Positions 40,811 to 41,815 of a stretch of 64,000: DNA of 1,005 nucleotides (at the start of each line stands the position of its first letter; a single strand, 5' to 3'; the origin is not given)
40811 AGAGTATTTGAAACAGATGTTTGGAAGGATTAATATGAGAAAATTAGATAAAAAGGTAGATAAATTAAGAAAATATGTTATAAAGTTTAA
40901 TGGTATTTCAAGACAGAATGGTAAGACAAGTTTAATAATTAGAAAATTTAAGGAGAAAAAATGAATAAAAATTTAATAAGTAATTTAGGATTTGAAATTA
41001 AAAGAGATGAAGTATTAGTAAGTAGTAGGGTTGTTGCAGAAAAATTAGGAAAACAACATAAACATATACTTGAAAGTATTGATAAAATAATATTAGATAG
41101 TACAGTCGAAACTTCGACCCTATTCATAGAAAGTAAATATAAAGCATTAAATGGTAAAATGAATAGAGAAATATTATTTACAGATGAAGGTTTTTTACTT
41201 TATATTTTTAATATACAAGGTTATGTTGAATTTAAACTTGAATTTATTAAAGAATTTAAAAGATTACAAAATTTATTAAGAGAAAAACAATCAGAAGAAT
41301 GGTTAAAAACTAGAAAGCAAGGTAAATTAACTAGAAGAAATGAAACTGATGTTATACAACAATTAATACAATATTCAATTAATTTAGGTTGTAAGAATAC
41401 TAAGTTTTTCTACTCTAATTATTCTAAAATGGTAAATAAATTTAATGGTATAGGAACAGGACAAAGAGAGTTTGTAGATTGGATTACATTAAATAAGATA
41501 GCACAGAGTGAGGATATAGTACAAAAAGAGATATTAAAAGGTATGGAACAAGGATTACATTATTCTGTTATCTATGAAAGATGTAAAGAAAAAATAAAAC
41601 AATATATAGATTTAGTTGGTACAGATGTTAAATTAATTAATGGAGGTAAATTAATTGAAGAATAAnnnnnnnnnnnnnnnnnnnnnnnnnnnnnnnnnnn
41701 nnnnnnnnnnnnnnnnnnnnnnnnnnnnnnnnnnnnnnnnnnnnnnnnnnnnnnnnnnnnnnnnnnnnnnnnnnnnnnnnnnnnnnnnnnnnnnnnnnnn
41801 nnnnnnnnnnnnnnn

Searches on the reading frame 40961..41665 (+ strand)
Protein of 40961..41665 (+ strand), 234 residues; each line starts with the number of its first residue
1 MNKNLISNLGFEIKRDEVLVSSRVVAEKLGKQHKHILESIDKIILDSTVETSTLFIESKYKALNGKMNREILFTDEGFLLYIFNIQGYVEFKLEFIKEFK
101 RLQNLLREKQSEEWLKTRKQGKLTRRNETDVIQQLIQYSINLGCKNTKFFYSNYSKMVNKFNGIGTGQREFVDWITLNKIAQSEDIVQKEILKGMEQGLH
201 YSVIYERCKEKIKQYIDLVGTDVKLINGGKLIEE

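Call 39: search_protein_families(library=pfam, alignment_id=A3, max_evalue=0.001)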
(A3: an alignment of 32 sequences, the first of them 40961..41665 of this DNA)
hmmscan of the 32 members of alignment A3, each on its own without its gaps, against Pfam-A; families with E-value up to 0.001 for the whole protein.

A. member 1, window:40961-41665:+ (234 aa): 1 family
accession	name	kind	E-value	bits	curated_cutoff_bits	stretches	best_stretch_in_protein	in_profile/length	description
PF09669.15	Phage_pRha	-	9.7e-16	58.6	29.9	1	20-103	1-90/91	Phage regulatory protein Rha (Phage_pRha)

B. families by the number of members that match (of 32 scanned): 14 families
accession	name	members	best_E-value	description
PF02867.20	Ribonuc_red_lgC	1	6.1e-141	Ribonucleotide reductase, barrel domain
PF00145.23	DNA_methylase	1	3.2e-53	C-5 cytosine-specific DNA methylase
PF00476.26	DNA_pol_A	1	3.5e-49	DNA polymerase family A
PF20691.3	TAGT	1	1.4e-38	TET-Associated Glycosyltransferase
PF25311.1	WDGH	1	1.1e-37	WDGH domain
PF01145.31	Band_7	1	2.6e-36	SPFH domain / Band 7 family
PF08343.15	RNR_N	1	1.3e-27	Ribonucleotide reductase N-terminal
PF11753.13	DUF3310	1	7.8e-16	Protein of unknwon function (DUF3310)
PF00317.26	Ribonuc_red_lgN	1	8.9e-16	Ribonucleotide reductase, all-alpha domain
PF09669.15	Phage_pRha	1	9.7e-16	Phage regulatory protein Rha (Phage_pRha)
PF08761.16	dUTPase_2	1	1.2e-12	dUTPase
PF01612.26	DNA_pol_A_exo1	1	3.9e-12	3'-5' exonuclease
PF13479.12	AAA_24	1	1.1e-05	AAA domain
PF12850.12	Metallophos_2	1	1.6e-05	Calcineurin-like phosphoesterase superfamily domain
